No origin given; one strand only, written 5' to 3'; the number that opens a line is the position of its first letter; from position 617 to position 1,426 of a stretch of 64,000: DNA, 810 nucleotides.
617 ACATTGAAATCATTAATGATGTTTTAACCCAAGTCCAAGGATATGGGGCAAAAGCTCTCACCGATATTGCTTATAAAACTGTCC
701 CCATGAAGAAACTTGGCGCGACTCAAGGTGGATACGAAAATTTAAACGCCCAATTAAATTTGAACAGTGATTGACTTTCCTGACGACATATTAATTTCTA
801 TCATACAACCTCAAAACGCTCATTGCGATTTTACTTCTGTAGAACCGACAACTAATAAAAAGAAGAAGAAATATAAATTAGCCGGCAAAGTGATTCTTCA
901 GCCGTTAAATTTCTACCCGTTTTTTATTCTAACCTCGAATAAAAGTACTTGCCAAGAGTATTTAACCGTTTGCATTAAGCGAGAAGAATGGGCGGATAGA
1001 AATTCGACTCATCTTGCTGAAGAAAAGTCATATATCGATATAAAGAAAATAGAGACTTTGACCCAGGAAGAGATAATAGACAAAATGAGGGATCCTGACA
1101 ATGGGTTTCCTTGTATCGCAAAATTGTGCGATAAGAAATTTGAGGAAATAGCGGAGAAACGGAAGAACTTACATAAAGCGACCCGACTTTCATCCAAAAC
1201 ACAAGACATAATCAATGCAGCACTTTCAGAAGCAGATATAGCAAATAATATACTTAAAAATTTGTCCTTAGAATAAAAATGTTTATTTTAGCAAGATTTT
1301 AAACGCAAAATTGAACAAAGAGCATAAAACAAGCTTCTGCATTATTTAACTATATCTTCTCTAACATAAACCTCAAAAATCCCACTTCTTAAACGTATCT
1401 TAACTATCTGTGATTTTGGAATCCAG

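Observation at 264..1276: Panacea-domain antitoxin with an overlapping uncharacterised partner: a candidate new toxin family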

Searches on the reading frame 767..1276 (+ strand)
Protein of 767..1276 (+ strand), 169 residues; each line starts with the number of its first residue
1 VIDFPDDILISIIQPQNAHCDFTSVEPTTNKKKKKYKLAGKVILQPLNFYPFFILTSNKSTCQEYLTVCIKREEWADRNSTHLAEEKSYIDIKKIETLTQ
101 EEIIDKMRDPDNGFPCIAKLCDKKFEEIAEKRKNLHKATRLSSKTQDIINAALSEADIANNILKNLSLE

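Call 3: search_protein_families(library=pfam, proteins=[window:767-1276:+], max_evalue=1)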
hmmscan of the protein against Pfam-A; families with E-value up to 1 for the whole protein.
window:767-1276:+ (169 aa): 0 families

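Call 4: search_protein_families(library=ncbifam, proteins=[window:767-1276:+], max_evalue=1)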
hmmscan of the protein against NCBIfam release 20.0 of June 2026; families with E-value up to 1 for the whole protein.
window:767-1276:+ (169 aa): 0 families

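Call 5: search_protein_families(library=phrogs, proteins=[window:767-1276:+], max_evalue=1)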
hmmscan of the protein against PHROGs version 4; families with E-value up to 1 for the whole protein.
window:767-1276:+ (169 aa): 1 family
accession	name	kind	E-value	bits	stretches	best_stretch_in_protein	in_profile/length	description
phrog_16185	-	tail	0.3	12.7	1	8-44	16-51/110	tail protein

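Call 6: search_protein_families(library=padloc, proteins=[window:767-1276:+], max_evalue=1)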
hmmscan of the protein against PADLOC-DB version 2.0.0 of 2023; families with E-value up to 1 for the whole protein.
window:767-1276:+ (169 aa): 0 families

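Call 7: find_homologous_proteins(query=window:767-1273:+, max_evalue=0.01)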
Query window:767-1273:+ (169 aa): 5 proteins with E <= 0.01 among 31 candidates.
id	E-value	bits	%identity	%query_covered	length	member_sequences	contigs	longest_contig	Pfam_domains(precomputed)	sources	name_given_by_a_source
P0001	3.1e-106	370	100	100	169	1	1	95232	-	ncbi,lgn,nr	ncbi:MAG: hypothetical protein HY810_01000 [Candidatus Omnitrophica bacterium]|nr:hypothetical prote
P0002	1.9e-48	182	54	98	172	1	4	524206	-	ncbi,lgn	-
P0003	3.3e-43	165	52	99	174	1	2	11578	-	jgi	-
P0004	8.3e-39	151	47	95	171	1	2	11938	-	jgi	jgi:hypothetical protein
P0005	3.1e-38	149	48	98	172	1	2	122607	-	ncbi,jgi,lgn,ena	-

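Call 8: find_encoding_contigs(protein=P0002, flank=5000, max_places=3)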
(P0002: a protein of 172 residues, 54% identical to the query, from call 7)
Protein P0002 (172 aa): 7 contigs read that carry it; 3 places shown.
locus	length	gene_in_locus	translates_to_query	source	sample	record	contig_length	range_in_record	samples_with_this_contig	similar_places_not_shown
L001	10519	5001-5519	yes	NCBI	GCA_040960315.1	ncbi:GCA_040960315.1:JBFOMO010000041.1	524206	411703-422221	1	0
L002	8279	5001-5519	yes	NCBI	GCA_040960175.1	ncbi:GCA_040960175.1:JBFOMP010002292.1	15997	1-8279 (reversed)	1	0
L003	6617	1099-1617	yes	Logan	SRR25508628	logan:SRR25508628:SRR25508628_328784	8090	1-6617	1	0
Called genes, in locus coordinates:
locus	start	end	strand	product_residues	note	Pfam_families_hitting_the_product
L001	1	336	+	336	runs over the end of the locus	PF00044:Gp_dh_N, PF02800:Gp_dh_C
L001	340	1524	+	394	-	PF00162:PGK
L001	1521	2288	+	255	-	PF00121:TIM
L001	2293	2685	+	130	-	PF03840:SecG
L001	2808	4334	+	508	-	PF00496:SBP_bac_5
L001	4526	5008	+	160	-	PF13274:SocA_Panacea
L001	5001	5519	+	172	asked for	-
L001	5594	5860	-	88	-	-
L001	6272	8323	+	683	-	PF13588:HSDR_N_2, PF02384:N6_Mtase, PF07669:Eco57I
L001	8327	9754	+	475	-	-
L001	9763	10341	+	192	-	-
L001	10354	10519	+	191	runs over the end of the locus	-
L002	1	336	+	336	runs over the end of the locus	PF00044:Gp_dh_N, PF02800:Gp_dh_C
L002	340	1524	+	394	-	PF00162:PGK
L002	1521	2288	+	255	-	PF00121:TIM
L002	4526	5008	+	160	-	PF13274:SocA_Panacea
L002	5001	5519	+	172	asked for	-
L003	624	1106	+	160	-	PF13274:SocA_Panacea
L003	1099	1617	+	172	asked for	-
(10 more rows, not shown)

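Call 9: find_encoding_contigs(protein=P0003, flank=5000, max_places=3)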
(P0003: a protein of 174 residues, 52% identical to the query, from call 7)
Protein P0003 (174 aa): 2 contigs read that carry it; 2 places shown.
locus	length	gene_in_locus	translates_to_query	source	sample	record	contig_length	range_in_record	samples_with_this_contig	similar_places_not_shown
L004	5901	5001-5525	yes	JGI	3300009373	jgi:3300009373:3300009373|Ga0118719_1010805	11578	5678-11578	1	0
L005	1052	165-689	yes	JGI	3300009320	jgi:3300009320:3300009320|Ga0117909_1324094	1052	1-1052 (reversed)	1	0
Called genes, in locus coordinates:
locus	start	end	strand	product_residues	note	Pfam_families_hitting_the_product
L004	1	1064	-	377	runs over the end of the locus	PF04055:Radical_SAM, PF13186:SPASM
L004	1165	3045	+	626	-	PF00884:Sulfatase, PF01663:Phosphodiest (weak), PF16347:SGSH_C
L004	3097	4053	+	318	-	PF00890:FAD_binding_2 (faint), PF01134:GIDA (faint), PF01266:DAO (faint), PF01946:Thi4 (faint), PF07992:Pyr_redox_2, PF13450:NAD_binding_8 (weak), PF13738:Pyr_redox_3, PF00070:Pyr_redox, +2 more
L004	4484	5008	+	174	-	PF13274:SocA_Panacea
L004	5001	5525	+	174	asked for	-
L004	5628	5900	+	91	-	?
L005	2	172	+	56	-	?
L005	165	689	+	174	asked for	-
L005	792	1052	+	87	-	?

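Call 10: find_encoding_contigs(protein=P0004, flank=5000, max_places=3)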
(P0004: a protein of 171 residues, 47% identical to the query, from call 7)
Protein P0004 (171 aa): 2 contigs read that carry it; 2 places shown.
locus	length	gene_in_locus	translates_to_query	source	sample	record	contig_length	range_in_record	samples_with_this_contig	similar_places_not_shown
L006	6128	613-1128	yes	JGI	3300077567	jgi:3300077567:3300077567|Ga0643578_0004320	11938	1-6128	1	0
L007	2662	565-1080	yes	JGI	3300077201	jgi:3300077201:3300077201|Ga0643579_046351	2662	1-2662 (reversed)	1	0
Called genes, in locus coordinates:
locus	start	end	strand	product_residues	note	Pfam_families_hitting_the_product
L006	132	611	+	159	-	PF13274:SocA_Panacea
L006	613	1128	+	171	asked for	-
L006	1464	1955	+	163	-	PF13248:Zn_ribbon_3 (weak), PF10571:UPF0547 (weak)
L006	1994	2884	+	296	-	PF13248:Zn_ribbon_3 (weak), PF00595:PDZ (weak), PF13180:PDZ_2 (weak), PF17820:PDZ_6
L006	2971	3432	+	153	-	-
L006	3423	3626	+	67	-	PF12728:HTH_17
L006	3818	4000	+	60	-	PF12728:HTH_17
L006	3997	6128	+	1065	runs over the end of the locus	PF04851:ResIII (faint), PF13091:PLDc_2, PF00270:DEAD (faint), PF00176:SNF2-rel_dom, PF00271:Helicase_C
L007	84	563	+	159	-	PF13274:SocA_Panacea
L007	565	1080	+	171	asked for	-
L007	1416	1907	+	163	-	PF13248:Zn_ribbon_3 (weak), PF10571:UPF0547 (weak)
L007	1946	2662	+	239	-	?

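Call 11: find_encoding_contigs(protein=P0005, flank=5000, max_places=3)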
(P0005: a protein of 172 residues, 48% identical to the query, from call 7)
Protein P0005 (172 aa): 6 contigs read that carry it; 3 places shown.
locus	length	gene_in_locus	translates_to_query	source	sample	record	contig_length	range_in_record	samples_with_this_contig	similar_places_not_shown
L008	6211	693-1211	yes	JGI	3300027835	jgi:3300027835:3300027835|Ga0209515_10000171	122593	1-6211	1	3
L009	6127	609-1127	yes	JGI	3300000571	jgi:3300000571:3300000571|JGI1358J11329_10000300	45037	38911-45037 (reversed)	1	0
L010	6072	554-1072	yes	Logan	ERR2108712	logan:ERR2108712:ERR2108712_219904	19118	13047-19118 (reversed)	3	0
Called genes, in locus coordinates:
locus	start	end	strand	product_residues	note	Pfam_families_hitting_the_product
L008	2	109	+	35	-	?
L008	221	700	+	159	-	PF13274:SocA_Panacea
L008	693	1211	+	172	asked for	-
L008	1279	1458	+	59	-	-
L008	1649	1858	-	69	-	-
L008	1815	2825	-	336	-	PF01972:SDH_protease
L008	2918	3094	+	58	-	-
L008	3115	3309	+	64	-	PF01381:HTH_3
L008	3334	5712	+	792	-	PF04313:HSDR_N (weak), PF13588:HSDR_N_2, PF00270:DEAD, PF04851:ResIII, PF18766:SWI2_SNF2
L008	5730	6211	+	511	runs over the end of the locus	PF12161:HsdM_N, PF02384:N6_Mtase, PF01170:UPF0020, PF07669:Eco57I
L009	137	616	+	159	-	PF13274:SocA_Panacea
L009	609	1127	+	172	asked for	-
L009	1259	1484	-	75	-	-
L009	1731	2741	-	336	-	PF01972:SDH_protease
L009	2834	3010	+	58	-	-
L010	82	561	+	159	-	PF13274:SocA_Panacea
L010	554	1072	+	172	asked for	-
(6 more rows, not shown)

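Call 25: predict_structure(alignment_id=A1)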
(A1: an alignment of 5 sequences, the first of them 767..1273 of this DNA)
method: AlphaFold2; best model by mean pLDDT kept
length: 169 residues; sequences in the alignment: 5
mean_pLDDT: 38.1   pTM: 0.21
mean pLDDT of the five models: 38.1, 37.7, 37.5, 37.4, 34.9
residues with pLDDT >= 90: 0; 70-90: 0; 50-70: 3; < 50: 166
segments of 3 or more residues with pLDDT < 50: 1-129, 131-141, 145-169
pLDDT, mean of each block of 10 residues (from residue 1): 37 39 37 38 36 35 34 40 34 32 41 33 44 41 49 43 36
secondary structure, 60 per line:
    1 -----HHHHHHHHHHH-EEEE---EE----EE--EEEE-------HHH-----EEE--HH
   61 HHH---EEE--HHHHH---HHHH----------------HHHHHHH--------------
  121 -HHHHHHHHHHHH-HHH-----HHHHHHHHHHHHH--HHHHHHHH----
elements in order: H6-16 E18-21 E35-38 E54-56 H59-63 E67-69 H72-76 H80-83 H100-106 H122-133 H143-155 H158-165
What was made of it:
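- Tried and rejected: AlphaFold2 with only the 5 closest homologues failed (pLDDT 38, call 25).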

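Call 27: search_protein_representatives(alignment_id=A1)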
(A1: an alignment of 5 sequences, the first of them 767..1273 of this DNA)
Query: 5 sequences, 172 profile positions. Proteins with E-value up to 0.001 (for the whole library): 212; up to 1e-10: 172; up to 1e-30: 53. The best 150 are listed.
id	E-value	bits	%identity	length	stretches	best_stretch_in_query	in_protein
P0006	3.2e-71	254.9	-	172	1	1-172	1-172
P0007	4.3e-65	235.0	-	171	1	6-169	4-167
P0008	4.6e-57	208.8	-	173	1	6-172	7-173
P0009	1.9e-45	171.0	-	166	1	10-171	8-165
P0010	3.8e-45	170.0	-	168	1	2-171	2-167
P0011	1.4e-42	161.7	-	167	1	6-171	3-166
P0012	4.9e-42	159.9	-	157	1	15-171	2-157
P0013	5.1e-42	159.8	-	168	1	2-171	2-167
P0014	6.9e-42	159.4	-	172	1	6-171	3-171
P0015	1.7e-41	158.1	-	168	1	6-171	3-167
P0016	2.2e-41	157.8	-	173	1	1-171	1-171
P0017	2.7e-41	157.5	-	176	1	6-172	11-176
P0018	3.6e-41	157.1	-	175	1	5-171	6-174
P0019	8.0e-41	156.0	-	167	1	6-171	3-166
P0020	1.5e-40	155.1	-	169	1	9-171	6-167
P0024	1.1e-38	149.0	-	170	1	7-169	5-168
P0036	3.9e-35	137.5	-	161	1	8-160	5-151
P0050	1.2e-31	126.1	-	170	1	6-162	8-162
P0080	6.2e-27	110.7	-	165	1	8-169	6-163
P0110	1.2e-22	96.8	-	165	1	6-169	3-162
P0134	4.9e-18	81.8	-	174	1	6-163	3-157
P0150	8.0e-15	71.3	-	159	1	13-171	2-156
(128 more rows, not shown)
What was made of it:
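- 767..1276 (+): panT: 169-aa toxin candidate. Residues ~17-137 form a predicted MazF/Kid/PemK-type barrel plus its C-terminal helix; residues ~143-167 are two extra helices. Conserved polar residues: D21, S24, E26, K33, K35 (invariant), K37, T56, K106, N112. 212 family representatives at E<=1e-3 (call 27).
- There are 212 homologous representatives with full-length collinear matches (call 27).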

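Call 32: search_solved_structures(query=A2, max_evalue=10, show_alignments=3)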
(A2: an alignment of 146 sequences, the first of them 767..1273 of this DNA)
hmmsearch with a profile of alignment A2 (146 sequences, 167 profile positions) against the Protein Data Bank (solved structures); distinct sequences matched with E-value up to 10: 1.
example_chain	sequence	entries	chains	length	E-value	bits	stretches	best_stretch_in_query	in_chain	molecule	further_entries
2jmw_A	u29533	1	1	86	0.35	13.9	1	86-138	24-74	DNA binding protein GT-1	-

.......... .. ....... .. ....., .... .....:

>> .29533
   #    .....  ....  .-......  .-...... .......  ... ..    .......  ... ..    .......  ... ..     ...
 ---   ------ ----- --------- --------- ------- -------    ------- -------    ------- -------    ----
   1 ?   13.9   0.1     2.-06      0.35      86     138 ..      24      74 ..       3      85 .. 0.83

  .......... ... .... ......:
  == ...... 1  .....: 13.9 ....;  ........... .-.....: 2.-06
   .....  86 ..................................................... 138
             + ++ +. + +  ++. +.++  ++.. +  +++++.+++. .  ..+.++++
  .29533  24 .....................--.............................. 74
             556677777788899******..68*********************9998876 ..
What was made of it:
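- Tried and rejected: The profile search against PDB sequences gave only a chance match to the plant protein GT-1 (E 0.35, call 32).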

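Call 33: search_protein_families(library=pfam, alignment_id=A2, max_evalue=1)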
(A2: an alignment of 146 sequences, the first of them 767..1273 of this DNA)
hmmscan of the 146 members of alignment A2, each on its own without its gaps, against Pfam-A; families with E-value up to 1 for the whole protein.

A. member 1, window:767-1273:+ (169 aa): 0 families

B. families by the number of members that match (of 146 scanned): 104 families (the first 25 are shown)
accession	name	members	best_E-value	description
PF09777.14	OSTMP1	2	0.0025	Osteopetrosis-associated transmembrane protein 1 precursor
PF14497.11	GST_C_3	2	0.013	Glutathione S-transferase, C-terminal domain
PF21323.2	KDM5_C-hel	2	0.02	Lysine-specific demethylase 5, C-terminal helical domain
PF14575.11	EphA2_TM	2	0.093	Ephrin type-A receptor 2 transmembrane domain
PF24615.2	Spectrin_Anc-1_2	1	0.00021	Nuclear anchorage protein 1, spectrin repeat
PF13000.13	Acatn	1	0.00058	Acetyl-coenzyme A transporter 1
PF07376.16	Prosystemin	1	0.0062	Prosystemin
PF18220.6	BspA_v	1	0.0072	Adhesin BspA variable domain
PF03011.20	PFEMP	1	0.0096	PFEMP1 DBL domain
PF22430.1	Aa-Ago_N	1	0.013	Ago, N-terminal domain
PF08381.16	BRX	1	0.013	Transcription factor regulating root and shoot growth via Pin3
PF22900.2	UCH_UBL1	1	0.014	Ubiquitin carboxyl-terminal hydrolases, Ubiquitin-like 1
PF16552.11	OAM_alpha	1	0.014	D-ornithine 4,5-aminomutase alpha-subunit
PF22757.1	GeBP-like_C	1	0.016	Glabrous-enhancer-binding protein-like family, C-terminal domain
PF14790.11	THDPS_N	1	0.016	Tetrahydrodipicolinate N-succinyltransferase N-terminal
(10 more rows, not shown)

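Call 34: find_homologous_proteins(query=A2, max_evalue=0.001)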
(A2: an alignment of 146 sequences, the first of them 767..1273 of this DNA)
Query A2 (146 sequences) (169 aa, profile of the alignment): 17 proteins with E <= 0.001 among 2027 candidates.
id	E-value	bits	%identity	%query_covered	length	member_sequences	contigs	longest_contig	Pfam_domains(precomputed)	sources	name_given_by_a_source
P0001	1.2e-59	219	100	100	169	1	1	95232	-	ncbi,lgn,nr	ncbi:MAG: hypothetical protein HY810_01000 [Candidatus Omnitrophica bacterium]|nr:hypothetical prote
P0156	3.1e-57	211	44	98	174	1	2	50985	-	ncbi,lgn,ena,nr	ncbi:hypothetical protein KAI92_01280 [Candidatus Parcubacteria bacterium]|nr:hypothetical protein [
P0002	1.2e-55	206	54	98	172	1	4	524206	-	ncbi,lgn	-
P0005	1.1e-54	203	48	98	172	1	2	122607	-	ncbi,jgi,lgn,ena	-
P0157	8.0e-53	197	41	99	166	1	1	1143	-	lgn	-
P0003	3.7e-51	191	52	99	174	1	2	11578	-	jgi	-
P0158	4.4e-51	191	49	98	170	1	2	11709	-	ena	-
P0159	1.0e-49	187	39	98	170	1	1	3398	-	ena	-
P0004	2.6e-48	182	47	95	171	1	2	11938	-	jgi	jgi:hypothetical protein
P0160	3.3e-46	175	34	99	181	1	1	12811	-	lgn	-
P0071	1.1e-43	167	34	99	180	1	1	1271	-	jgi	jgi:hypothetical protein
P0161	2.2e-42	163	34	98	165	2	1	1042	-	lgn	-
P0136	8.8e-39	151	28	89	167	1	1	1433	-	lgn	-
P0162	3.2e-37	146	27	99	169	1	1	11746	-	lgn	-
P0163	2.4e-36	143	26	99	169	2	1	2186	-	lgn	-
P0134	1.2e-34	137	26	83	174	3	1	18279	-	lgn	-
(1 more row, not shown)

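Call 39: find_related_loci(query=A1, collection=genome_contigs, flank=4000)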
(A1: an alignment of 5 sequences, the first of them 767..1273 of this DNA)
Query A1 (169 aa) in genome_contigs; peptide patterns used: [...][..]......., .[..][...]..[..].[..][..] (x = any residue, [..] = any of these).
140 stretches matched a pattern; 1 encode a relative of the query (tblastn E <= 1e-3); 1 distinct loci.
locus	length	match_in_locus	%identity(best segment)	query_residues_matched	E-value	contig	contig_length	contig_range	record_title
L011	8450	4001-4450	39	13-155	2e-25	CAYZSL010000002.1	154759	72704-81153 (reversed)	MAG TPA_asm: uncultured Candidatus Saccharibacteria bacterium isolate SRP178699_co1_142 genome assembly, contig: NODE_28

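Call 41: find_encoding_contigs(protein=P0156, flank=4000, max_places=2)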
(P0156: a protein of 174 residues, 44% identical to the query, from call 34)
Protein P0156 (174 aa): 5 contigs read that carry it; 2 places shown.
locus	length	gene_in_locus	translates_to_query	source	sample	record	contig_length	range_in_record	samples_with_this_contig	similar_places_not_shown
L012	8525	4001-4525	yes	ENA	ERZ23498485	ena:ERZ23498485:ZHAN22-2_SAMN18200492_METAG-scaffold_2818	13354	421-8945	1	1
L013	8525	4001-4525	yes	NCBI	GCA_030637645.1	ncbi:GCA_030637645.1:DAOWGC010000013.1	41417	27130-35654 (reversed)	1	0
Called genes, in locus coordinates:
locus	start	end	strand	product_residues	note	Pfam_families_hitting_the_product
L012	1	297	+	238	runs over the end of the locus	?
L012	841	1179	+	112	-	-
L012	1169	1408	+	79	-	-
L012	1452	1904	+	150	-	PF18931:DUF5680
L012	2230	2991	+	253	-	-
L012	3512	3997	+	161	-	PF13274:SocA_Panacea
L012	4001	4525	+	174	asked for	-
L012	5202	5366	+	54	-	PF07478:Dala_Dala_lig_C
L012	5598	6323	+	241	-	-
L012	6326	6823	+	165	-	-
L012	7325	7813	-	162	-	PF18798:LPD3 (weak)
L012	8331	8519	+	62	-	-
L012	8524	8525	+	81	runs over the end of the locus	-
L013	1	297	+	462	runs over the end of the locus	PF00140:Sigma70_r1_2, PF04542:Sigma70_r2, PF04539:Sigma70_r3, PF04545:Sigma70_r4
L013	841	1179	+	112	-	-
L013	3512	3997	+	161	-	PF13274:SocA_Panacea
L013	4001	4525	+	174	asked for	-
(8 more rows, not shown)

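Call 42: find_encoding_contigs(protein=P0160, flank=4000, max_places=2)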
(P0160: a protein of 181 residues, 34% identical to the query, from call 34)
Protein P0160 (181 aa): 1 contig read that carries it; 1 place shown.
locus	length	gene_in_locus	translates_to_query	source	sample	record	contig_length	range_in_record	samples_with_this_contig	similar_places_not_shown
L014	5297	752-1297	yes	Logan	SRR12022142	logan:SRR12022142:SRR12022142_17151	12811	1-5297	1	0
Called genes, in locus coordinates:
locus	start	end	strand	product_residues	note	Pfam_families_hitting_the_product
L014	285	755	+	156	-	PF13274:SocA_Panacea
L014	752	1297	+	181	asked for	-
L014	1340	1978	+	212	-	-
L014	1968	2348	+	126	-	-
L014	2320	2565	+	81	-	-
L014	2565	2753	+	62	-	-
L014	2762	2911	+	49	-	-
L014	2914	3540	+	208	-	PF13424:TPR_12 (faint), PF14559:TPR_19 (faint), PF13431:TPR_17 (faint), PF23914:TPR_CcmH_CycH (faint), PF13181:TPR_8 (faint), PF13414:TPR_11 (faint), PF00515:TPR_1 (weak), PF07719:TPR_2 (weak)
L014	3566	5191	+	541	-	PF05876:GpA_ATPase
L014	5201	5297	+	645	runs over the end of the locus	-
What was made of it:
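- Three loci lie next to restriction-modification genes and one next to a phage terminase (calls 8, 11, 42).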

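Call 43: find_encoding_contigs(protein=P0162, flank=4000, max_places=2)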
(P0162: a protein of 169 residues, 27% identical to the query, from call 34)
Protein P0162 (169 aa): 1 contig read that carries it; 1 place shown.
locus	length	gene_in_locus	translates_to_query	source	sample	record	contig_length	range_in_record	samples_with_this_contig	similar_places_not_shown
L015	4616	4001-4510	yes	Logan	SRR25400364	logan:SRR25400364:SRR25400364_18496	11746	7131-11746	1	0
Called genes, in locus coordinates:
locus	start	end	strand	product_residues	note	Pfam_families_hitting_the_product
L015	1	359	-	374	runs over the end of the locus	-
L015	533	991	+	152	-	-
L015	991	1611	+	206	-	-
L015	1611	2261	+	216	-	PF09397:FtsK_gamma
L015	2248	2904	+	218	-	-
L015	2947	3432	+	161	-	-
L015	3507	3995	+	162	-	PF13274:SocA_Panacea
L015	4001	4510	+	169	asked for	-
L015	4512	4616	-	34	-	?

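Call 44: find_encoding_contigs(protein=P0134, flank=4000, max_places=2)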
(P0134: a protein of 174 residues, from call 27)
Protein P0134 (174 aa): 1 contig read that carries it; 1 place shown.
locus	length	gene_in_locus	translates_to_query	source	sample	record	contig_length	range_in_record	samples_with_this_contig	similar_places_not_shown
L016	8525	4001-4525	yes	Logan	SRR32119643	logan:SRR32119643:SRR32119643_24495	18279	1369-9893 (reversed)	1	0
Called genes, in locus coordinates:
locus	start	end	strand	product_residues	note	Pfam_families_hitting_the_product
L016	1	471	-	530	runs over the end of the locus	-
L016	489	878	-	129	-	-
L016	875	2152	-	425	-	PF02195:ParB_N, PF01555:N6_N4_Mtase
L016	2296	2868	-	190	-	-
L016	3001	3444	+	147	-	-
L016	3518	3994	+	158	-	PF13274:SocA_Panacea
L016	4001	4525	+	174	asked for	-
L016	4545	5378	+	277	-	-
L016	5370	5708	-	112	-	-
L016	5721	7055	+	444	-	-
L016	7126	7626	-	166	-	-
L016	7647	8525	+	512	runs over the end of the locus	PF03816:LytR_cpsA_psr, PF13399:LytR_C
